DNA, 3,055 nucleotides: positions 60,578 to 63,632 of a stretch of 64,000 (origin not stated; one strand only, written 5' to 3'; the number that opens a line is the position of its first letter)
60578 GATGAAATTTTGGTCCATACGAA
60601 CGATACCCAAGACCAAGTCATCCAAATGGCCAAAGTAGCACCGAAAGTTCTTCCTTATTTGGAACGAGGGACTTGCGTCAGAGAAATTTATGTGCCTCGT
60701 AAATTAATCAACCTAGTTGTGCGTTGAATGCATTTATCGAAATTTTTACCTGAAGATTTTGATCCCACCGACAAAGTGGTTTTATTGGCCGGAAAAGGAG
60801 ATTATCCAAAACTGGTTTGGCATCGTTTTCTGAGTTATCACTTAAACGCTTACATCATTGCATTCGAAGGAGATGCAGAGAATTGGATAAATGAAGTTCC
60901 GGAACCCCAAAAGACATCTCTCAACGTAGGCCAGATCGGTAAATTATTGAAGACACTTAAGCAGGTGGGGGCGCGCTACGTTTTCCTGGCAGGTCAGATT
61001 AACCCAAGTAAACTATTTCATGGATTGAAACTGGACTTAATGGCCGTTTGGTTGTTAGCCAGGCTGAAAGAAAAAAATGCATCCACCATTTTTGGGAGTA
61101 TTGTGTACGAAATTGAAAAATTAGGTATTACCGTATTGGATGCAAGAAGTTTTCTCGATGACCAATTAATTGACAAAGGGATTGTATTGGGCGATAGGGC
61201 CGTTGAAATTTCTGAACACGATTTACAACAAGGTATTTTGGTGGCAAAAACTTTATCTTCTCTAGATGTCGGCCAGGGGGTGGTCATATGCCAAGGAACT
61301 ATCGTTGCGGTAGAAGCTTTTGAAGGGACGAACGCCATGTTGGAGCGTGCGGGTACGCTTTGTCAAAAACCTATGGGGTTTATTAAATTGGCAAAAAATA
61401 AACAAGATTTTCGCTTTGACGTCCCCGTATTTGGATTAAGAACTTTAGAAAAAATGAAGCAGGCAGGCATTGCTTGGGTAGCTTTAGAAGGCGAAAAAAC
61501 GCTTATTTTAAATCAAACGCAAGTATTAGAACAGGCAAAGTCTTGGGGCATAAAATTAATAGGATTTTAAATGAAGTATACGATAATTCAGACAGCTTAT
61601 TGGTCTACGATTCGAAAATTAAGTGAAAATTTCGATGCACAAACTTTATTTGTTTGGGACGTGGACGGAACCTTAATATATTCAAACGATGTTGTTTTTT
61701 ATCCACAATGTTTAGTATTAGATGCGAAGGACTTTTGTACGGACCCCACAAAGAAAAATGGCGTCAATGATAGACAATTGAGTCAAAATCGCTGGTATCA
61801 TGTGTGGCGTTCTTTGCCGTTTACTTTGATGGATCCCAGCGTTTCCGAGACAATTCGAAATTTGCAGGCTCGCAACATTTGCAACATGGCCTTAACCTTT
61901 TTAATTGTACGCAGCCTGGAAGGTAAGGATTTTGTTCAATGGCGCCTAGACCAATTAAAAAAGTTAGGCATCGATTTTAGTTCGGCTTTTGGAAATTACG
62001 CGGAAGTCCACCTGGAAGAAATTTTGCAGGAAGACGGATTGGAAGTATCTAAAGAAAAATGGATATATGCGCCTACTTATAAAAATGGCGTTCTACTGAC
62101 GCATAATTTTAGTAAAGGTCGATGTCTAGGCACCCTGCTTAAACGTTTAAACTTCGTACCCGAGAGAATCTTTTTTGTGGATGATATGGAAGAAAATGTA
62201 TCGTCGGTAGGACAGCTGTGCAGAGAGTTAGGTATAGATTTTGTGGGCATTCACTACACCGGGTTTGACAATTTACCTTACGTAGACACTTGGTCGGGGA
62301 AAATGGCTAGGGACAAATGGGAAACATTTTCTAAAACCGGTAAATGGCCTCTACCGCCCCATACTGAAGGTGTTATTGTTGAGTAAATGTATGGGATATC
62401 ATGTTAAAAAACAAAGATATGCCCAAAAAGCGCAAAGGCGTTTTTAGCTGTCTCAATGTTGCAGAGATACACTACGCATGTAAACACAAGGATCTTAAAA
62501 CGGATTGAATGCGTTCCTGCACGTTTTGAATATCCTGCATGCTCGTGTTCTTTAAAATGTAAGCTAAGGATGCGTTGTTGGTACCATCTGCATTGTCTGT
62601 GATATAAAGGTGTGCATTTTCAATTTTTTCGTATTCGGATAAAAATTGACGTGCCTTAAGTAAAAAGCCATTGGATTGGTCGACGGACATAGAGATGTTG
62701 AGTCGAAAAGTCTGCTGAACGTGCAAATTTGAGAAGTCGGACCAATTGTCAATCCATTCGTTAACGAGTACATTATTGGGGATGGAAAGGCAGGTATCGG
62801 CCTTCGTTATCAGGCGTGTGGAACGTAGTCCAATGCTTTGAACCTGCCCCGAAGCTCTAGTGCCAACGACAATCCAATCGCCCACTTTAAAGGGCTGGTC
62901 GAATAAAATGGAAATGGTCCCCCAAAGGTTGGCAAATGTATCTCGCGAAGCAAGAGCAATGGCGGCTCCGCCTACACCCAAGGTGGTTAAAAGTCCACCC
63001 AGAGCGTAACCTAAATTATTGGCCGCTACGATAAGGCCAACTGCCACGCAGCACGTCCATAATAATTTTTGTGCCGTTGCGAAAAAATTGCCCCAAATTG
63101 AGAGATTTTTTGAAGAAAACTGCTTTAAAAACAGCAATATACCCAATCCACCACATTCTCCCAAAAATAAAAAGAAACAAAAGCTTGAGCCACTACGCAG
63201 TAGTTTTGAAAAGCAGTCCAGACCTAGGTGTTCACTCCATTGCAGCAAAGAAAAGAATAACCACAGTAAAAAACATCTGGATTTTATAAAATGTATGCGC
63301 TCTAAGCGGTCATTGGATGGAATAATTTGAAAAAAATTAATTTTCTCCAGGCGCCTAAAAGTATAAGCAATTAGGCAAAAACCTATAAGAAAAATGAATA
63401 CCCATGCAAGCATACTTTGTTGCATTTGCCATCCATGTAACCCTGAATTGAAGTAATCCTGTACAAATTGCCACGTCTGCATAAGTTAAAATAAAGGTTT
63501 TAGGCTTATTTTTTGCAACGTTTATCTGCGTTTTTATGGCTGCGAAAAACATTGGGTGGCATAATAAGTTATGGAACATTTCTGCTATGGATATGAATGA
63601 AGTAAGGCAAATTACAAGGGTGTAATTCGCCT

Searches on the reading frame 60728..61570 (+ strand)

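Call 61: search_protein_families(library=pfam, proteins=[window:60728-61570:+], max_evalue=0.00001)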
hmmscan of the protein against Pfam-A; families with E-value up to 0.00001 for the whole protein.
window:60728-61570:+ (280 aa): 2 families
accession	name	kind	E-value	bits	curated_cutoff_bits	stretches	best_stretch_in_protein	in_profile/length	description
PF06230.17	LpxI_C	-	4.1e-38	130.6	25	1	151-277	3-130/131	LpxI C-terminal domain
PF17930.7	LpxI_N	-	1.9e-22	80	25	1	16-145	1-128/129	LpxI N-terminal domain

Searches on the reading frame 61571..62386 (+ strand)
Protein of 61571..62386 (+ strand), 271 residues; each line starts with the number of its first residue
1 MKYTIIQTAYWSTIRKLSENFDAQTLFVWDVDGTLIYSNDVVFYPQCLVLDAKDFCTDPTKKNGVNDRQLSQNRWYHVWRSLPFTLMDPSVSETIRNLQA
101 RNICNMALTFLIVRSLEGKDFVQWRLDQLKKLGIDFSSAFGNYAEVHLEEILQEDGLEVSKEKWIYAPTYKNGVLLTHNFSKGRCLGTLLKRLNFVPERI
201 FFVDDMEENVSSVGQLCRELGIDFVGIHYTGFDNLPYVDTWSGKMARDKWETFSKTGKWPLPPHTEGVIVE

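Call 61: search_protein_families(library=pfam, proteins=[window:61571-62386:+], max_evalue=0.00001)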
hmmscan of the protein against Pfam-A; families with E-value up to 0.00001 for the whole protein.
window:61571-62386:+ (271 aa): 1 family
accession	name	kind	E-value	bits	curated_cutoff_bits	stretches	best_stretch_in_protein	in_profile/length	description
PF11019.14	DUF2608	-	3.5e-32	112.3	22.6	1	9-235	3-216/244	Protein of unknown function (DUF2608)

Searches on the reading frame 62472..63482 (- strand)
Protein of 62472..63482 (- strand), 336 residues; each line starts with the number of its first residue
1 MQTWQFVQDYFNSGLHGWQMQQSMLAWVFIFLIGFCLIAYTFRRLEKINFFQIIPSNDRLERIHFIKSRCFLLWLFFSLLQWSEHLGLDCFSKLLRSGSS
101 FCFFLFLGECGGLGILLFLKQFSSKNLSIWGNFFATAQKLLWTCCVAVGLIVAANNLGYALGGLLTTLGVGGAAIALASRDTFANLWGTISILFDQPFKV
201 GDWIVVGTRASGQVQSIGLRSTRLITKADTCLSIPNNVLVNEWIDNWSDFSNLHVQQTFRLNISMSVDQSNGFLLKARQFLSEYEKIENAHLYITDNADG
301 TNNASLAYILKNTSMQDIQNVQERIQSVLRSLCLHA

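Call 61: search_protein_families(library=pfam, proteins=[window:62472-63482:-], max_evalue=0.00001)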
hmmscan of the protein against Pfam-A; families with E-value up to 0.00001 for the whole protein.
window:62472-63482:- (336 aa): 1 family
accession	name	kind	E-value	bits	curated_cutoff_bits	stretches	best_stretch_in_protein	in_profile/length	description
PF00924.24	MS_channel_2nd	-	2e-17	63.5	20.2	1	181-248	1-67/68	Mechanosensitive ion channel, beta-domain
